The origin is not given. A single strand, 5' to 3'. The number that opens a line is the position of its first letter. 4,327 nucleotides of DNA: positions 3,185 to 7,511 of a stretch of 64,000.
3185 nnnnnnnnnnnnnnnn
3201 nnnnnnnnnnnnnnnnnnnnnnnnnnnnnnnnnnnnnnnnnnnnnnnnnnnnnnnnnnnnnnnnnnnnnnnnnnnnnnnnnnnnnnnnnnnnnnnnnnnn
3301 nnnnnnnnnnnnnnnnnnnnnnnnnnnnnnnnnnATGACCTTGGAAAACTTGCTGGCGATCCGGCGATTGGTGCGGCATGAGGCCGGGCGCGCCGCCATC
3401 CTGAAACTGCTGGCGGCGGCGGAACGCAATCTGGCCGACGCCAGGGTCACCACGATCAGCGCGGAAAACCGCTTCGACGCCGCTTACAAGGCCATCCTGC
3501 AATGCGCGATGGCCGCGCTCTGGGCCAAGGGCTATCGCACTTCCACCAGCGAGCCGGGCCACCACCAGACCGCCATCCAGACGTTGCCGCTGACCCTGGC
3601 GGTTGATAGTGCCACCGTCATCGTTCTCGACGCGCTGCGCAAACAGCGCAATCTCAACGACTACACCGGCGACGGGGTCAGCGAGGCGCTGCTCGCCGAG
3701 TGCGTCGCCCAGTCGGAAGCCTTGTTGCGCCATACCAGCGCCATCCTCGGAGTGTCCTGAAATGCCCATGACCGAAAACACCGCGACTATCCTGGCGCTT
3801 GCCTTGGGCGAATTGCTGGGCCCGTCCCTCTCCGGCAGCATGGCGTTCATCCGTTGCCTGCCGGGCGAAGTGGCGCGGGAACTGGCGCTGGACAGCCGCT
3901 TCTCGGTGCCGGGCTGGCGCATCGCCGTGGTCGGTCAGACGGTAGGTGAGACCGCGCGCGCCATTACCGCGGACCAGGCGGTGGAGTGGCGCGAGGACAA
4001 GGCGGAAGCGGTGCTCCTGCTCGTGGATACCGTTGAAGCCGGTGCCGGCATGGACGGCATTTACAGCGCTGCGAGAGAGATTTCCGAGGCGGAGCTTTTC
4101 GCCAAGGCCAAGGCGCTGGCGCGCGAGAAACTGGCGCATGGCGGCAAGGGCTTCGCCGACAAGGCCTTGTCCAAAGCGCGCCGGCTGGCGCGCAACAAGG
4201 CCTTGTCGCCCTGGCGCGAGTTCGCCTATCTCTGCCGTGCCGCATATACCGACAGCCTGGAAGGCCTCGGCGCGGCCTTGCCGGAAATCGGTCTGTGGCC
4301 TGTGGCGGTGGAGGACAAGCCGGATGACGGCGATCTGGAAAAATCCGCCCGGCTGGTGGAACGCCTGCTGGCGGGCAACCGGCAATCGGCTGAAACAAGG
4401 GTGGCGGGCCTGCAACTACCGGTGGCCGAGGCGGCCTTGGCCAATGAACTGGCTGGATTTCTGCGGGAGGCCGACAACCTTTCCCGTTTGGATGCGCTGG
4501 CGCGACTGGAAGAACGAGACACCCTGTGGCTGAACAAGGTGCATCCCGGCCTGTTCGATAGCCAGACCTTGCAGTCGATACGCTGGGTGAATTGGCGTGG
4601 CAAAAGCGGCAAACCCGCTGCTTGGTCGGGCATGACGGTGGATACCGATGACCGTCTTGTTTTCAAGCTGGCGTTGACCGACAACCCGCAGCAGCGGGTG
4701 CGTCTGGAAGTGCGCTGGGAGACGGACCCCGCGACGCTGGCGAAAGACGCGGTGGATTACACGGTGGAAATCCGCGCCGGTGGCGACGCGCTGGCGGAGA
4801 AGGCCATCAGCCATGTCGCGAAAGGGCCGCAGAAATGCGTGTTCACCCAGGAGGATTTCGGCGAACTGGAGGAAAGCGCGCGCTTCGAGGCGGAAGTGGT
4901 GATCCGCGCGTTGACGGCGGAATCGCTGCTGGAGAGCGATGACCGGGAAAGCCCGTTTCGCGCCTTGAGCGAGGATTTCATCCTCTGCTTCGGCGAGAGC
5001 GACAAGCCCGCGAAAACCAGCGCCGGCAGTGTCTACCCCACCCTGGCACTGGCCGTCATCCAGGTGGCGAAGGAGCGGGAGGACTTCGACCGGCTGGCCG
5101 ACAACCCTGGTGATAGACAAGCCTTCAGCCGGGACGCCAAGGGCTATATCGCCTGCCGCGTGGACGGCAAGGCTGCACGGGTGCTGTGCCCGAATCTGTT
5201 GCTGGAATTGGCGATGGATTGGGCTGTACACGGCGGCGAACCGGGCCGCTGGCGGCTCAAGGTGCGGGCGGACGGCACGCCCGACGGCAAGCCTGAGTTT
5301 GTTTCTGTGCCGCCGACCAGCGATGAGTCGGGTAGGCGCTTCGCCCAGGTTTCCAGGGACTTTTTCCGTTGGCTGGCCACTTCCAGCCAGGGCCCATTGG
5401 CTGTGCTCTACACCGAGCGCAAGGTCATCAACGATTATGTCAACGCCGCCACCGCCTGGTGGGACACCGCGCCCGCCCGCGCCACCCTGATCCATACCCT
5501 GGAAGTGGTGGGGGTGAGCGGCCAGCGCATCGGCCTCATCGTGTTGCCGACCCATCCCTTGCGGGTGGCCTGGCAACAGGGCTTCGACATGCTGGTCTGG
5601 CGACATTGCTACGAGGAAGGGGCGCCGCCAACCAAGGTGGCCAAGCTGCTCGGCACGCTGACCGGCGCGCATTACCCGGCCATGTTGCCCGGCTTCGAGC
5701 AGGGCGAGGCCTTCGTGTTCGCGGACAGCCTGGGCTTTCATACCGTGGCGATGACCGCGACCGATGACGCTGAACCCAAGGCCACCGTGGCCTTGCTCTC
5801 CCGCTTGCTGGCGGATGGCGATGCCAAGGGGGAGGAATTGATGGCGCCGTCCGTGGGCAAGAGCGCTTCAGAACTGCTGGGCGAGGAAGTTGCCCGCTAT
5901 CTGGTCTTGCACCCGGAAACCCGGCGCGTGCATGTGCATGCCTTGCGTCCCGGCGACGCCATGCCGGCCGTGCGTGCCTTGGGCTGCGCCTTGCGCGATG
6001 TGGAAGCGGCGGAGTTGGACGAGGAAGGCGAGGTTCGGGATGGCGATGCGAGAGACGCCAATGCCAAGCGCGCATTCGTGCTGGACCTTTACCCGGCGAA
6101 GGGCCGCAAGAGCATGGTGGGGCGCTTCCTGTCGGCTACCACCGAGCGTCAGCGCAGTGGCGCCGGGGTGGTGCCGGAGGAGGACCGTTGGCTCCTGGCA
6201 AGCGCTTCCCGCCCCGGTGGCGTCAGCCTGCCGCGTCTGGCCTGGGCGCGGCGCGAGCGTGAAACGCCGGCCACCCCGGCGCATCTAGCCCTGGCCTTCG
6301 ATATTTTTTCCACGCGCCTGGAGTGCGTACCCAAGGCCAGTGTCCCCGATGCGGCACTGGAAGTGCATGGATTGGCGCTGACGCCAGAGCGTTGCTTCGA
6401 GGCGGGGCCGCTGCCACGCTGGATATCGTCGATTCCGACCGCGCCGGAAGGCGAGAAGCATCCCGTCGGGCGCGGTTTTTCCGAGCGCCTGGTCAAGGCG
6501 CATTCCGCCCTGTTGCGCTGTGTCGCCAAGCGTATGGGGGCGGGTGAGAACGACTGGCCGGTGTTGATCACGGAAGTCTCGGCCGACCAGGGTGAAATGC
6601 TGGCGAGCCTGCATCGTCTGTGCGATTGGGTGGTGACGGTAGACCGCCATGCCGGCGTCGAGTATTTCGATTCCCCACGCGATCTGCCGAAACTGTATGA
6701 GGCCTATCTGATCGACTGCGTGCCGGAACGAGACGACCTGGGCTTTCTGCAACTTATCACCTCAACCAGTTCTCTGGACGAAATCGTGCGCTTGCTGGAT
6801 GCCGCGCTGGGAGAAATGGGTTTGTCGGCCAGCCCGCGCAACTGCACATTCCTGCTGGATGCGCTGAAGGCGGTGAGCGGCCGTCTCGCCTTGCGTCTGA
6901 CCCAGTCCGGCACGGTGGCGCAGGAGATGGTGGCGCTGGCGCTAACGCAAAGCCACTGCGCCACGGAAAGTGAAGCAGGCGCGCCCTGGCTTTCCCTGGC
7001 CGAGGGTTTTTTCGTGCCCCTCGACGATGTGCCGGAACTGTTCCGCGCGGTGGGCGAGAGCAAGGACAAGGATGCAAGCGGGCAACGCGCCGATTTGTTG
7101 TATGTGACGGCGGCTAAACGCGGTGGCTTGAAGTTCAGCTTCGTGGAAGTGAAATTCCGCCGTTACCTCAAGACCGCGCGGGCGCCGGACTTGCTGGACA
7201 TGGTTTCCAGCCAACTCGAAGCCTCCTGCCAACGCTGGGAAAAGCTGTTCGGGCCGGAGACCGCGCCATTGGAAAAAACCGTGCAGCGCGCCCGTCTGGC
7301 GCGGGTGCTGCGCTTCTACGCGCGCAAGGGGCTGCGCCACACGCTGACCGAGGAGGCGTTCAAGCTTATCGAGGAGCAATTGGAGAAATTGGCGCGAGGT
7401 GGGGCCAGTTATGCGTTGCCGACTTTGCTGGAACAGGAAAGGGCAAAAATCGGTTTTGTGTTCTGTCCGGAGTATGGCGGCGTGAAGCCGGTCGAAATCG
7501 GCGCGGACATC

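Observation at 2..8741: Five-gene, tightly coupled putative defence operon ending in a 1659-aa nuclease-motif + HerA/FtsK-ATPase protein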

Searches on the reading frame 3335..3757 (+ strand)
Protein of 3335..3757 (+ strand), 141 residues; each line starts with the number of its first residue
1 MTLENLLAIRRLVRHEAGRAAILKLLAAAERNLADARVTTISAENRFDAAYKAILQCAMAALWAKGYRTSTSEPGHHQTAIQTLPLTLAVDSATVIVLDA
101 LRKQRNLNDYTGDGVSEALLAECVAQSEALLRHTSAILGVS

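Call 8: search_protein_families(library=padloc, proteins=[window:3335-3757:+], max_evalue=0.01)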
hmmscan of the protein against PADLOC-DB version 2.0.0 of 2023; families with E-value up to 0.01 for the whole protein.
window:3335-3757:+ (141 aa): 9 families
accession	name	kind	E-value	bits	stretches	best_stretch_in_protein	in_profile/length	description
PDLC04379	PDC-M05B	-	2.1e-64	213.9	1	1-138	1-137/147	-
PDLC04376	PDC-M05B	-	4.2e-45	150.9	1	22-136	2-116/121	-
PDLC04377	PDC-M05B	-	2.5e-27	93.7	1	1-136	1-136/149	-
PDLC04374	PDC-M05B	-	3.6e-24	83.6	1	1-122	1-122/146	-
PDLC04373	PDC-M05B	-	6.5e-23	79.3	1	2-135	5-134/141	-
PDLC04378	PDC-M05B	-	1.5e-22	78.4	1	14-136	20-141/153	-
PDLC04381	PDC-M05B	-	3e-13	48.2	1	30-136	3-105/113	-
PDLC04375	PDC-M05B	-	4.6e-12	44.4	1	2-131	13-142/151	-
PDLC04380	PDC-M05B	-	0.00061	18.1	1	6-79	17-88/114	-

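Call 9: search_protein_families(library=pfam, proteins=[window:3335-3757:+], max_evalue=0.01)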
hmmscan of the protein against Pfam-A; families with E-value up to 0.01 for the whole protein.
window:3335-3757:+ (141 aa): 1 family
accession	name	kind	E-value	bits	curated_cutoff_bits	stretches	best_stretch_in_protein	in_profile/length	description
PF02321.23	OEP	-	0.0072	16.6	22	0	13-55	142-183/187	Outer membrane efflux protein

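Call 10: search_protein_families(library=ncbifam, proteins=[window:3335-3757:+], max_evalue=0.01)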
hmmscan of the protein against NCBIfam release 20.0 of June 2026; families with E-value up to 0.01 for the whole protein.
window:3335-3757:+ (141 aa): 0 families

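Call 55: search_solved_structures(query=window:3335-3757:+, max_evalue=10)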
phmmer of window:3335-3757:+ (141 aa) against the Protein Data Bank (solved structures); distinct sequences matched with E-value up to 10: 2.
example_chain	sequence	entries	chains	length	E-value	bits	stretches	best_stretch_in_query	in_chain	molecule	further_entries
4w4r_A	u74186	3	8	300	0.98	13.1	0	40-73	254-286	Uncharacterized protein blr2150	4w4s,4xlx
4xly_A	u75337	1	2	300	0.99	13.1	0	40-73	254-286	Uncharacterized protein blr2150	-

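Call 80: search_protein_families(library=pfam, proteins=[window:3335-3757:+], max_evalue=0.1)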
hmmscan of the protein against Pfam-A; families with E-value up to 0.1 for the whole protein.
window:3335-3757:+ (141 aa): 2 families
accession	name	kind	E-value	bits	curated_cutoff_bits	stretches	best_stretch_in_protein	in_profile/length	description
PF02321.23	OEP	-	0.0072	16.6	22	1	13-55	142-183/187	Outer membrane efflux protein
PF17197.9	DUF5134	-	0.043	14.2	29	1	22-89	34-108/152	Domain of unknown function (DUF5134)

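Call 81: find_homologous_proteins(query=window:3335-3757:+, max_evalue=0.001)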
Query window:3335-3757:+ (141 aa): 4692 proteins with E <= 0.001 among 5107 candidates; the best 120 are listed.
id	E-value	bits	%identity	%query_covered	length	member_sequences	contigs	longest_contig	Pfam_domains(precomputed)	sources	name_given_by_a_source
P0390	2.3e-76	272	95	100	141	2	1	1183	-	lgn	-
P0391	4.0e-76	271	94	100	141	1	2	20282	-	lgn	-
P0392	2.5e-75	268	91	100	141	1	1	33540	-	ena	-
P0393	5.9e-75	267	93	100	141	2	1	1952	-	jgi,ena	-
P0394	1.7e-74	266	91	100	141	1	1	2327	-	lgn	-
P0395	1.8e-74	266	91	100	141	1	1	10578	-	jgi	jgi:hypothetical protein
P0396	1.9e-74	266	90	100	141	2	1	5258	-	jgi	jgi:hypothetical protein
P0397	2.3e-74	265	91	100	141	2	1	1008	-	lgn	-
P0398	3.6e-74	265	91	100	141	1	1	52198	-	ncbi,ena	-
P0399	5.0e-74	264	91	100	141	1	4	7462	-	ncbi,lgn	-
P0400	5.2e-74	264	91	100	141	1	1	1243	-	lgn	-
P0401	1.2e-73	263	89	100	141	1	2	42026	-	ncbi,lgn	-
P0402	2.2e-73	262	89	100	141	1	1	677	-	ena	-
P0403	4.1e-73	261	89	100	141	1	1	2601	-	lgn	-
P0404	8.7e-73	260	91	99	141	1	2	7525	-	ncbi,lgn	-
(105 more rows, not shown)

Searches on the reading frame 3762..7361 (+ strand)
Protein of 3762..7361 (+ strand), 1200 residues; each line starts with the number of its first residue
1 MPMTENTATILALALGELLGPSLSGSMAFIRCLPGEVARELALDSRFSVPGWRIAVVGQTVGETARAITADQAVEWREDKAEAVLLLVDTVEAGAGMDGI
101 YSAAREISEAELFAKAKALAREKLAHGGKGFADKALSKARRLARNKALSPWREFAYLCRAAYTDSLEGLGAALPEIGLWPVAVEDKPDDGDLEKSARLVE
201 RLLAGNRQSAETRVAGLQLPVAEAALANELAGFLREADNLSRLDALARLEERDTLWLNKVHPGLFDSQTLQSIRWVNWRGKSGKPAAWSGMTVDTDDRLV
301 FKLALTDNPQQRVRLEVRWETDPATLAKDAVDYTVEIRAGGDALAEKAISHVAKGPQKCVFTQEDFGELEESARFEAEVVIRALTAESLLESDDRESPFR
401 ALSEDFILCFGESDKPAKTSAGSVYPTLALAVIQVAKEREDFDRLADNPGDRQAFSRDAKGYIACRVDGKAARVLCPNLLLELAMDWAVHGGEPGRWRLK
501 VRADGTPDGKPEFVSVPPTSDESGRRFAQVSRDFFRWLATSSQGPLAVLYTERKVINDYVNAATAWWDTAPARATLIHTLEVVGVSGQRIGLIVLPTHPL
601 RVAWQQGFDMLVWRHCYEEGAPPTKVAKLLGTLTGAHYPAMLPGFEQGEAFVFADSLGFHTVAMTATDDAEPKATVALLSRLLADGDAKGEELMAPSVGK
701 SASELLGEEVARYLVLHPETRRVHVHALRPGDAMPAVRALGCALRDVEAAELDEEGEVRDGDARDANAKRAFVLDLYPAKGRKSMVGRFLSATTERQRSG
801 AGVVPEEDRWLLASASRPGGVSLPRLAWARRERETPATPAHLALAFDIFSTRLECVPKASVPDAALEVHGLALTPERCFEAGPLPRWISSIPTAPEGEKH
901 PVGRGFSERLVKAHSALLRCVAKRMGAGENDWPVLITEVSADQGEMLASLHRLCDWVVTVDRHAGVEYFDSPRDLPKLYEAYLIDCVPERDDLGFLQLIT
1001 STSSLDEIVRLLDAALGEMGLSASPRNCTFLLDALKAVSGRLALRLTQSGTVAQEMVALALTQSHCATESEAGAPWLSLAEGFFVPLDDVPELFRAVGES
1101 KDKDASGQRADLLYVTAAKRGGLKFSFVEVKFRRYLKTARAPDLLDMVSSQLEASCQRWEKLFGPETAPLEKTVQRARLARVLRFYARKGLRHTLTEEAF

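Call 68: predict_structure(alignment_id=A3)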
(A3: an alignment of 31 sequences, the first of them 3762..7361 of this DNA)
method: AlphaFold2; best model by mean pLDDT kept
length: 1200 residues; sequences in the alignment: 31
mean_pLDDT: 85.6   pTM: 0.75
mean pLDDT of the five models: 85.6, 83.1, 81.7, 81.5, 79.6
residues with pLDDT >= 90: 500; 70-90: 602; 50-70: 74; < 50: 24
segments of 3 or more residues with pLDDT < 50: 387-394, 753-766
pLDDT, mean of each block of 10 residues (from residue 1): 83 90 89 88 89 89 87 87 90 79 86 91 86 87 68 91 86 91 84 85 71 78 85 86 86 86 65 87 87 87 79 88 76 85 82 85 82 87 61 61 89 83 91 94 93 88 88 91 94 95 88 92 94 94 90 95 95 95 92 97 96 95 92 84 94 90 92 90 77 77 86 85 93 91 85 47 52 93 83 75 73 74 86 91 92 94 86 86 89 89 94 95 93 93 90 91 78 87 76 69 81 88 91 90 75 88 85 76 89 76 64 89 90 80 88 91 90 90 90 90
secondary structure, 60 per line:
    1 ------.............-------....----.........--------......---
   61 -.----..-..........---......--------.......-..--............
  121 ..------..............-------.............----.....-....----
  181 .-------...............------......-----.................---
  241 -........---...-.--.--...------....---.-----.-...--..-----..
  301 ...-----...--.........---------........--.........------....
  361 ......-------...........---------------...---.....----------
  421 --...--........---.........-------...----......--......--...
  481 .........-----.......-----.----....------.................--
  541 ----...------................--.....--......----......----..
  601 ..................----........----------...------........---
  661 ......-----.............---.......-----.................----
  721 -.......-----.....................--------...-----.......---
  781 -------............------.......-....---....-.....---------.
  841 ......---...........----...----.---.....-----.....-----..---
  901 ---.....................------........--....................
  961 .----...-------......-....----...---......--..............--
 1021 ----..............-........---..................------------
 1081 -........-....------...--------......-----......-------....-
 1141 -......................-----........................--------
elements in order (helices of 4 or more, strands of 3 or more residues): H7-19 E27-30 H35-43 E52-57 H70-79 E83-88 H97-103 H109-122 H129-142 H150-162 H167-171 H173-176 H189-203 H210-215 H221-237 H242-249 E272-275 E299-303 E314-322 E332-339 E342-350 E357-362 H363-366 E374-384 E400-402 E406-410 E423-425 H428-435 H439-447 E455-457 E462-467 E470-475 H478-489 E495-501 E512-515 H522-538 H554-569 H572-576 E579-584 E589-594 H599-618 H623-630 E641-643 E650-657 E661-666 H672-684 H688-694 H700-716 E722-728 H734-754 E771-777 H788-799 H806-812 E814-817 E821-824 E826-830 E840-846 E850-857 E865-867 E876-880 E886-890 H904-924 E931-938 H941-953 E954-961 H976-981 E983-986 E997-1002 H1005-1018 H1025-1038 H1040-1047 H1051-1068 E1082-1086 H1091-1094 E1112-1117 E1123-1128 H1136-1139 H1142-1163 H1169-1192

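Call 71: fold_search(model_id=the predicted structure, library=pdb)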
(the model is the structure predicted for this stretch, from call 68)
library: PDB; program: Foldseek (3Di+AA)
matches with E <= 10: 858; with E <= 0.001: 0
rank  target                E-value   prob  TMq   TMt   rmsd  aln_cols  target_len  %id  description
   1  5m59_E                4.1e-03  0.18  0.08  0.07  26.3      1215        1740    8  Crystal structure of Chaetomium thermophilum Brr2 helicase core in complex with Prp8 Jab1 domain (released 2016-12-21)
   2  5zu0_A                4.3e-03  0.95  0.11  0.26  15.1       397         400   12  Proteobacterial origin of protein arginine methylation and regulation of Complex I assembly by MidA (released 2018-08-22)
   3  5ztz_A                1.0e-02  0.87  0.10  0.22  13.4       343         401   12  Proteobacterial origin of protein arginine methylation and regulation of Complex I assembly by MidA (released 2018-08-22)
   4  1jqe_A                1.4e-02  0.84  0.08  0.28  12.5       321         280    5  Crystal Structure Analysis of Human Histamine Methyltransferase (Ile105 Polymorphic Variant) Complexed with AdoHcy and (released 2002-08-06)
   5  1zkd_B                1.7e-02  0.75  0.09  0.25  16.8       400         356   14  X-Ray structure of the putative protein Q6N1P6 from Rhodopseudomonas palustris at the resolution 2.1 A , Northeast Str (released 2005-05-10)
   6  1jqd_A                1.9e-02  0.82  0.09  0.28  12.4       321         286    5  Crystal Structure Analysis of Human Histamine Methyltransferase (Thr105 Polymorphic Variant) Complexed with AdoHcy and (released 2002-08-06)
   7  1jqd_B                2.2e-02  0.80  0.08  0.28  13.2       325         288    6  Crystal Structure Analysis of Human Histamine Methyltransferase (Thr105 Polymorphic Variant) Complexed with AdoHcy and (released 2002-08-06)
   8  4f3n                  2.3e-02  0.92  0.10  0.27  13.4       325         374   12  High resolution native crystal structure of an uncharacterized ACR, COG1565 superfamily protein from Burkholderia thaila (released 2012-05-16)
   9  1zkd_A                2.4e-02  0.80  0.10  0.27  16.4       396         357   15  X-Ray structure of the putative protein Q6N1P6 from Rhodopseudomonas palustris at the resolution 2.1 A , Northeast Str (released 2005-05-10)
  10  5vhv_A                2.6e-02  0.47  0.08  0.20  16.1       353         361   13  Pseudomonas fluorescens alkylpurine DNA glycosylase AlkC bound to DNA containing an oxocarbenium-intermediate analog (released 2017-10-25)
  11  1l4i_B                2.8e-02  0.90  0.06  0.29   8.0       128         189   15  Crystal Structure of the Periplasmic Chaperone SfaE (released 2002-06-12)
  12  1l4i_A                3.3e-02  0.84  0.06  0.24   7.4       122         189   15  Crystal Structure of the Periplasmic Chaperone SfaE (released 2002-06-12)
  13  4g67                  3.6e-02  0.63  0.10  0.25  17.3       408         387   10  Crystal structure of a COG1565 superfamily member and likely methyl transferase from Burkholderia thailandensis bound to (released 2012-08-01)
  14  8dj2_A                3.8e-02  0.99  0.07  0.40   6.1       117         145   14  Intramolecular ester bond-containing repeat domain from Chlamydia trachomatis adhesin (released 2023-08-02)
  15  5f2k_B                4.0e-02  0.77  0.11  0.31  19.7       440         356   11  Crystal structure of mycobacterial fatty acid O-methyltransferase in complex with SAH and octanoate (released 2015-12-30)
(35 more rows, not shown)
